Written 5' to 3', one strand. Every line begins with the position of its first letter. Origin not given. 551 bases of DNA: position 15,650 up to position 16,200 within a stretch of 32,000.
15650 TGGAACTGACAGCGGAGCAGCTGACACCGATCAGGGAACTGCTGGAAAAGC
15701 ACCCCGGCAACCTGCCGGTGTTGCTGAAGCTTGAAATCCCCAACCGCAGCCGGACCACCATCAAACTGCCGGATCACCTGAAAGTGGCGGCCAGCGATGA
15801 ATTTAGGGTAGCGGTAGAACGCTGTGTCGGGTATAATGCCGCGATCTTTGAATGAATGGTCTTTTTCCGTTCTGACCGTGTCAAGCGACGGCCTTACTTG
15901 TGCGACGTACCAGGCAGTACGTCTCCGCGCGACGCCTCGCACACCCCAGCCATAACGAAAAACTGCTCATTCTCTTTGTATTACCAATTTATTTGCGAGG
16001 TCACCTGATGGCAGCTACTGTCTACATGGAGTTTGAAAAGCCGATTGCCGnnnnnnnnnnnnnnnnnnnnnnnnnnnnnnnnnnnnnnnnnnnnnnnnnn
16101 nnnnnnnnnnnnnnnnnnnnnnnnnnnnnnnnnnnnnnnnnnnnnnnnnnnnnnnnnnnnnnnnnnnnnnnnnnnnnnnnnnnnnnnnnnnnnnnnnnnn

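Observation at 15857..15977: Unrecognised ~120-nt intergenic element present twice in the window (copy A, dnaE-accA spacer)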

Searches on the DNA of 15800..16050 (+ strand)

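Call 10: search_rna_families(source=window, start=15800, end=16050, threshold=evalue, max_evalue=10, show_alignments=2)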
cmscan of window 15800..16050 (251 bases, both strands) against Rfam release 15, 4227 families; matches with E-value up to 10: 0.
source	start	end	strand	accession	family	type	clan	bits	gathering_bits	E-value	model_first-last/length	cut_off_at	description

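Call 53: build_rna_model(alignment_id=A3, structure=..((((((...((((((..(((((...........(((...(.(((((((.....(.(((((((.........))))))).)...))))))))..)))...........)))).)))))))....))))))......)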
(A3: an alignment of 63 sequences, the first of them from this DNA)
Model R1 built from alignment A3 (63 sequences, 137 columns); structure: as given.
model positions 126; base pairs 36; branch points 0; effective number of sequences 1.98; information 0.59 bits per position. Calibrated on 0.2 Mb of random sequence (short: E-values are rough).
structure used (alignment columns):
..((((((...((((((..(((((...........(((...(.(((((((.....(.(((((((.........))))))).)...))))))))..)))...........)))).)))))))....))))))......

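Call 55: search_with_rna_model(model_id=R1, sources=[window, L177, L178, L179, L180, L121, L122, L123, L124, L125, L126, L128, L129, L130, L131, L132, L133, L134, L135, L136, L137, L138, L139, L140, L141, L142, L143, L144, L145, L146, L147, L148, L149, L150, L151, L152, L153, L154, L155, L156, L157, L158, L159, L160, L161, L162, L163, L164, L165, L166, L167, L168, L169, L170, L171, L172, L173, L174, L175, L176], max_evalue=1)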
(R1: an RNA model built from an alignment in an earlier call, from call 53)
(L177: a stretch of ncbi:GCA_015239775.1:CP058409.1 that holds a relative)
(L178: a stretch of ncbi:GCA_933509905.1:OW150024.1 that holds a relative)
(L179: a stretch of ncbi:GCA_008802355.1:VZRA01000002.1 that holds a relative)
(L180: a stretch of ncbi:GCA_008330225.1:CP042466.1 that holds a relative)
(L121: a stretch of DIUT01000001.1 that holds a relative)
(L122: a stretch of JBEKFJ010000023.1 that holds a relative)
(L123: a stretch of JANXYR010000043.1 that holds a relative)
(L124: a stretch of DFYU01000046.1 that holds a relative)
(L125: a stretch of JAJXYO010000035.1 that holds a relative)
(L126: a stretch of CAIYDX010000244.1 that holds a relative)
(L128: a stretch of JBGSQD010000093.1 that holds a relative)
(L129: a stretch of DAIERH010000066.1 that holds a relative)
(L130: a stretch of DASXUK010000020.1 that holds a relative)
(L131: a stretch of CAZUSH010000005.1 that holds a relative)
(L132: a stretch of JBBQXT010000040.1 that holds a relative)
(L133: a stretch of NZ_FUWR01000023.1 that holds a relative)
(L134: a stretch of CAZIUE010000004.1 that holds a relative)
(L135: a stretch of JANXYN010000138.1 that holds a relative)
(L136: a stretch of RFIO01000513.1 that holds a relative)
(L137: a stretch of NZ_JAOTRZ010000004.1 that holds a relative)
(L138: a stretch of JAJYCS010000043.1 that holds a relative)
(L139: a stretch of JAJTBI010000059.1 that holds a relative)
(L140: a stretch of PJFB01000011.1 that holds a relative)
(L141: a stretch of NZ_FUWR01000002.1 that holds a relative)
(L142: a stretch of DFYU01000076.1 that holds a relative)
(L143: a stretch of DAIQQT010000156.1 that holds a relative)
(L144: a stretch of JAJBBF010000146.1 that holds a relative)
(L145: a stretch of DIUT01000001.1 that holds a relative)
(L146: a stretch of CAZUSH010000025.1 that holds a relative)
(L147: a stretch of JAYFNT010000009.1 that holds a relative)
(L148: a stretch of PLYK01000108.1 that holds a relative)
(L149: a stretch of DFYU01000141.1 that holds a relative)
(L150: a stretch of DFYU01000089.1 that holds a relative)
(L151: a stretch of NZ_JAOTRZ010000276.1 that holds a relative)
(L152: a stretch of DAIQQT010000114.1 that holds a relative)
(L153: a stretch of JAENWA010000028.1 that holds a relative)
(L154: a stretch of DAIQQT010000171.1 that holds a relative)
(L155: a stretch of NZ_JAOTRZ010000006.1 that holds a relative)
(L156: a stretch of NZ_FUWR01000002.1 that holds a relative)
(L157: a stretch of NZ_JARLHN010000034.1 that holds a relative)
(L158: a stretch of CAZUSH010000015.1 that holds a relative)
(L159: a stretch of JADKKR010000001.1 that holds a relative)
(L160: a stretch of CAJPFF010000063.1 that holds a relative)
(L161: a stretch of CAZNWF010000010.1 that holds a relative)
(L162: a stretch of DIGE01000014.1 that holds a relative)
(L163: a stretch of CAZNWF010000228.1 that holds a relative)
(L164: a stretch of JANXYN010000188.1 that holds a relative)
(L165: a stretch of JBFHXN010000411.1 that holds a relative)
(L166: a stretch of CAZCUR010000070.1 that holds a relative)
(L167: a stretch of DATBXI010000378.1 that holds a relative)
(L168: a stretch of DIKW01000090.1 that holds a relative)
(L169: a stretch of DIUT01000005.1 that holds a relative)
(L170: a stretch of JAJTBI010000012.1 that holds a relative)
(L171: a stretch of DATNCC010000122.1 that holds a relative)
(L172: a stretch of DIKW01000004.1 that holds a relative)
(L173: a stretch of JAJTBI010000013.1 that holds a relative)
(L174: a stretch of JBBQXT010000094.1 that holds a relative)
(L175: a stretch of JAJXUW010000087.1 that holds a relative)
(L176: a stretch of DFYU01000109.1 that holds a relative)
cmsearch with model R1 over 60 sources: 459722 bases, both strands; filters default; matches with E-value up to 1: 135.
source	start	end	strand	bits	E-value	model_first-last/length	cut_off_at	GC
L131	3409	3535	+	131.7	6e-27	1-126/126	no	0.54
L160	4749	4872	-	129.3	2.1e-26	1-126/126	no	0.56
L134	3719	3842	-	128.8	2.7e-26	1-126/126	no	0.56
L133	632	757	+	128.5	3.2e-26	1-126/126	no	0.52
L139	1075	1200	+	127.5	5.4e-26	1-126/126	no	0.54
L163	2003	2128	-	127.5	5.5e-26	1-126/126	no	0.58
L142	577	701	+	127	7.2e-26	1-126/126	no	0.53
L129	5382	5505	+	126.8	7.6e-26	1-126/126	no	0.56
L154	3498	3623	-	126.3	1e-25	1-126/126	no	0.58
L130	1031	1156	-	125.3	1.7e-25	1-126/126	no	0.53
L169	1115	1240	-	125.2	1.8e-25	1-126/126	no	0.49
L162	6599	6724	-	125.2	1.8e-25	1-126/126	no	0.53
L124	2680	2805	+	124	3.3e-25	1-126/126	no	0.55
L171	7342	7467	+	124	3.3e-25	1-126/126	no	0.55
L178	2822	2948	+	122.9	6.1e-25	1-126/126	no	0.61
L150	315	441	-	122.6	7e-25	1-126/126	no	0.54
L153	6558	6682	-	122.5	7.5e-25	1-126/126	no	0.56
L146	4884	5008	+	122.4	7.8e-25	1-126/126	no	0.54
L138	7259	7383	+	122.3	8.4e-25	1-126/126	no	0.58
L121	4418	4544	-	122.2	8.9e-25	1-126/126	no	0.59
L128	2983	3108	+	122.1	9.1e-25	1-126/126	no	0.52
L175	7384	7508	-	122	9.7e-25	1-126/126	no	0.59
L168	1553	1679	+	121.9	1e-24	1-126/126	no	0.51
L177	9838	9963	+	121.6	1.2e-24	1-126/126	no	0.53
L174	790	913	+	121.3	1.4e-24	1-126/126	no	0.57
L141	225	350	-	120.8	1.8e-24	1-126/126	no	0.52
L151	2104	2228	+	120.7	1.9e-24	1-126/126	no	0.54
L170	2055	2180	+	120.5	2.1e-24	1-126/126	no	0.53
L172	3095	3221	-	120.5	2.2e-24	1-126/126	no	0.5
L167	4395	4519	+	120.4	2.2e-24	1-126/126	no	0.6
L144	1689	1814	+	120.4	2.3e-24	1-126/126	no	0.55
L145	6718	6842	-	120.1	2.6e-24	1-126/126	no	0.54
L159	4881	5008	-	120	2.8e-24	1-126/126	no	0.5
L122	5314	5440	-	119.7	3.2e-24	1-126/126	no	0.5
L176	4339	4465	-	119.3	3.9e-24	1-126/126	no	0.51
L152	1076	1202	+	118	8e-24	1-126/126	no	0.51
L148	5870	5995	+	117.8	8.8e-24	1-126/126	no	0.54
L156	3341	3466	-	117.8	8.8e-24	1-126/126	no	0.52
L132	383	507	+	117.3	1.1e-23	1-126/126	no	0.54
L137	5451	5576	-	116.4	1.8e-23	1-126/126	no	0.55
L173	4239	4365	+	115.9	2.4e-23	1-126/126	no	0.53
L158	703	828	-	115.7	2.7e-23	1-126/126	no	0.51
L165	679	803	+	114.8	4.3e-23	1-126/126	no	0.66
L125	7686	7811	-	113.8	7e-23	1-126/126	no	0.53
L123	5046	5172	+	112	1.9e-22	1-126/126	no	0.53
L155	5085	5210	-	110.9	3.3e-22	1-126/126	no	0.51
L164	4897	5019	+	109.6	6.3e-22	1-126/126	no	0.54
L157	1799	1923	+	109.5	6.7e-22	1-126/126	no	0.52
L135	3560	3682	-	107.5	1.9e-21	1-126/126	no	0.54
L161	1668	1793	+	106.2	3.9e-21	1-126/126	no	0.49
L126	2970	3097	+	105.4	6e-21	1-126/126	no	0.52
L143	5227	5354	-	102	3.5e-20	1-126/126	no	0.48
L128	5455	5579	+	101.3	5e-20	1-126/126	no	0.49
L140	5466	5591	+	95.8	9.1e-19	1-126/126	no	0.52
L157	3626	3749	+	93.2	3.6e-18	1-126/126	no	0.6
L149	4124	4250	+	92.6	5e-18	1-126/126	no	0.46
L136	1116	1241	-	88.7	3.8e-17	1-126/126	no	0.56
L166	335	460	-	88.5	4.3e-17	1-126/126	no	0.55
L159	3065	3188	-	86.4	1.3e-16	1-126/126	no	0.54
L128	4810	5010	+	80.1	3.5e-15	1-126/126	no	0.56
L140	7821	7941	+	75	5e-14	1-126/126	no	0.49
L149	7912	8000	+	73.1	1.3e-13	1-88/126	3'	0.53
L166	576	701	-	66.3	5e-12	1-126/126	no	0.61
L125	5780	5901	-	59.4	1.8e-10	1-126/126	no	0.58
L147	7294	7412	-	54.1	3e-09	1-126/126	no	0.55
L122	3495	3616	-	46.8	1.4e-07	1-126/126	no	0.61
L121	1199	1324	-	42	1.7e-06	1-126/126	no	0.6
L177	9834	9961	-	41.6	2.1e-06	1-126/126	no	0.54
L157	1798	1922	-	41.1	2.7e-06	1-126/126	no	0.52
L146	4880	5006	-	41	2.9e-06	1-126/126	no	0.54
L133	631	756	-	40.9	3.1e-06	1-126/126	no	0.52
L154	3499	3624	+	40.9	3.1e-06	1-126/126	no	0.59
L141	227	354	+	39.7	5.6e-06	1-126/126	no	0.52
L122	5315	5441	+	39.7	5.7e-06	1-126/126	no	0.5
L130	1032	1157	+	39.3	6.9e-06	1-126/126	no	0.52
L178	2821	2947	-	39.1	7.7e-06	1-126/126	no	0.6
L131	3408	3534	-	38.7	9.5e-06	1-126/126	no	0.54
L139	1074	1199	-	38.6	1e-05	1-126/126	no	0.54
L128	2982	3107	-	37.5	1.8e-05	1-126/126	no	0.52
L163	2004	2129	+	37.3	2e-05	1-126/126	no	0.58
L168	1552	1678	-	36.3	3.5e-05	1-126/126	no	0.51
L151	2103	2227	-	36.2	3.5e-05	1-126/126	no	0.54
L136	1356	1439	-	36.2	3.5e-05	44-126/126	5'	0.57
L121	4419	4545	+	36.2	3.6e-05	1-126/126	no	0.58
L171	7341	7466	-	36.1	3.9e-05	1-126/126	no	0.56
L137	5451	5578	+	36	3.9e-05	1-126/126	no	0.54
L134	3720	3843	+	35.7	4.8e-05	1-126/126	no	0.55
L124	2679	2804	-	35.6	5e-05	1-126/126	no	0.55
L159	4882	5009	+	35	6.7e-05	1-126/126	no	0.49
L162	6600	6725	+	34.4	9e-05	1-126/126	no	0.53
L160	4750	4873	+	34.3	9.8e-05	1-126/126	no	0.56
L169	1116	1241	+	34.2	0.0001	1-126/126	no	0.49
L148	5869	5994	-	34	0.00011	1-126/126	no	0.55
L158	704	829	+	33.6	0.00014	1-126/126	no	0.51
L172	3096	3222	+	33.4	0.00016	1-126/126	no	0.5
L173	4238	4364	-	32.9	0.0002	1-126/126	no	0.52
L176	4340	4466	+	32.9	0.00021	1-126/126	no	0.51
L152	1075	1201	-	32.1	0.00031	1-126/126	no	0.5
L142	576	700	-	31.2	0.00049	1-126/126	no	0.53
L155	5086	5211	+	30.7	0.00066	1-126/126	no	0.51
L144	1689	1812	-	30.3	0.00079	1-126/126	no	0.56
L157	3625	3748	-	30.2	0.00084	1-126/126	no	0.6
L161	1667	1792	-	30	0.00091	1-126/126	no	0.48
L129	5381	5504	-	30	0.00095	1-126/126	no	0.56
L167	4394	4518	-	28.8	0.0017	1-126/126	no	0.6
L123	5045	5171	-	27.4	0.0037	1-126/126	no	0.52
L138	7258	7382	-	27.4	0.0037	1-126/126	no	0.58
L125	7687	7812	+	27.3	0.0039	1-126/126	no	0.53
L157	4490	4519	+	26.7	0.0052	48-78/126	no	0.7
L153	6559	6683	+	26.2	0.007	1-126/126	no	0.57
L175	7385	7509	+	26.2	0.007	1-126/126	no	0.58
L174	789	912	-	24.3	0.019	1-126/126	no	0.56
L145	6719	6843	+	24.1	0.021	1-126/126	no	0.54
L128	5453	5576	-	23.9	0.023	1-126/126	no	0.49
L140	5465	5590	-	23.8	0.024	1-126/126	no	0.52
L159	3066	3189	+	22.7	0.044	1-126/126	no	0.53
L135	3560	3684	+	22.3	0.052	1-126/126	no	0.54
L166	112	221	-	22.3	0.054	1-126/126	no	0.58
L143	5228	5355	+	22.2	0.055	1-126/126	no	0.48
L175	6070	6196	+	22.2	0.057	1-126/126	no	0.57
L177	10963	11065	+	22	0.064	1-126/126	no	0.6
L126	2969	3096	-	21.8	0.07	1-126/126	no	0.52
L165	678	802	-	21.6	0.076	1-126/126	no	0.66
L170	2054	2179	-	21.3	0.092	1-126/126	no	0.54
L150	316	442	+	21.2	0.094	1-126/126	no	0.55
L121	3176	3275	-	21.2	0.096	1-126/126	no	0.47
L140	7818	7941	-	20.6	0.13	1-126/126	no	0.48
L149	4123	4249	-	20.4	0.14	1-126/126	no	0.46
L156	3342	3467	+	20.4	0.14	1-126/126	no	0.52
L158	535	636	+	19.2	0.27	1-126/126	no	0.59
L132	382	506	-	17.8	0.56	1-126/126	no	0.54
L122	6343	6464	-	16.8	0.95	1-126/126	no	0.59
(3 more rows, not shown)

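Call 68: search_with_rna_model(model_id=R1, source=window, filters=off, max_evalue=10, show_alignments=2)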
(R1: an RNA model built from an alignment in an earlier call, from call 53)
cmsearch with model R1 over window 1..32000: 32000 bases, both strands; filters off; matches with E-value up to 10: 14.
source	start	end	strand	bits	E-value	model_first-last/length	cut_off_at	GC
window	28779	28904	+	115.7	1.9e-24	1-126/126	no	0.5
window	15851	15976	+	102.3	2.1e-21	1-126/126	no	0.54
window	15847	15974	-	25.3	0.00075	1-126/126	no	0.54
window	28778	28903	-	18.9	0.022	1-126/126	no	0.5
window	17683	17777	-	10.5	1.9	1-126/126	no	0.62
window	30671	30739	+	10.1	2.2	1-126/126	no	0.54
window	26828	26917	-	9.3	3.4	1-126/126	no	0.58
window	30372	30406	-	9.3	3.5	1-126/126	no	0.54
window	9553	9595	-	9.3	3.5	1-126/126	no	0.6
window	260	282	-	8.5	5.3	1-126/126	no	0.48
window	12758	12823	-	8.5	5.3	1-126/126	no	0.64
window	4604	4686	-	7.9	7.3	1-126/126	no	0.66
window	19641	19707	-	7.7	7.7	1-126/126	no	0.55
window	23482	23564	-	7.3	9.5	1-126/126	no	0.51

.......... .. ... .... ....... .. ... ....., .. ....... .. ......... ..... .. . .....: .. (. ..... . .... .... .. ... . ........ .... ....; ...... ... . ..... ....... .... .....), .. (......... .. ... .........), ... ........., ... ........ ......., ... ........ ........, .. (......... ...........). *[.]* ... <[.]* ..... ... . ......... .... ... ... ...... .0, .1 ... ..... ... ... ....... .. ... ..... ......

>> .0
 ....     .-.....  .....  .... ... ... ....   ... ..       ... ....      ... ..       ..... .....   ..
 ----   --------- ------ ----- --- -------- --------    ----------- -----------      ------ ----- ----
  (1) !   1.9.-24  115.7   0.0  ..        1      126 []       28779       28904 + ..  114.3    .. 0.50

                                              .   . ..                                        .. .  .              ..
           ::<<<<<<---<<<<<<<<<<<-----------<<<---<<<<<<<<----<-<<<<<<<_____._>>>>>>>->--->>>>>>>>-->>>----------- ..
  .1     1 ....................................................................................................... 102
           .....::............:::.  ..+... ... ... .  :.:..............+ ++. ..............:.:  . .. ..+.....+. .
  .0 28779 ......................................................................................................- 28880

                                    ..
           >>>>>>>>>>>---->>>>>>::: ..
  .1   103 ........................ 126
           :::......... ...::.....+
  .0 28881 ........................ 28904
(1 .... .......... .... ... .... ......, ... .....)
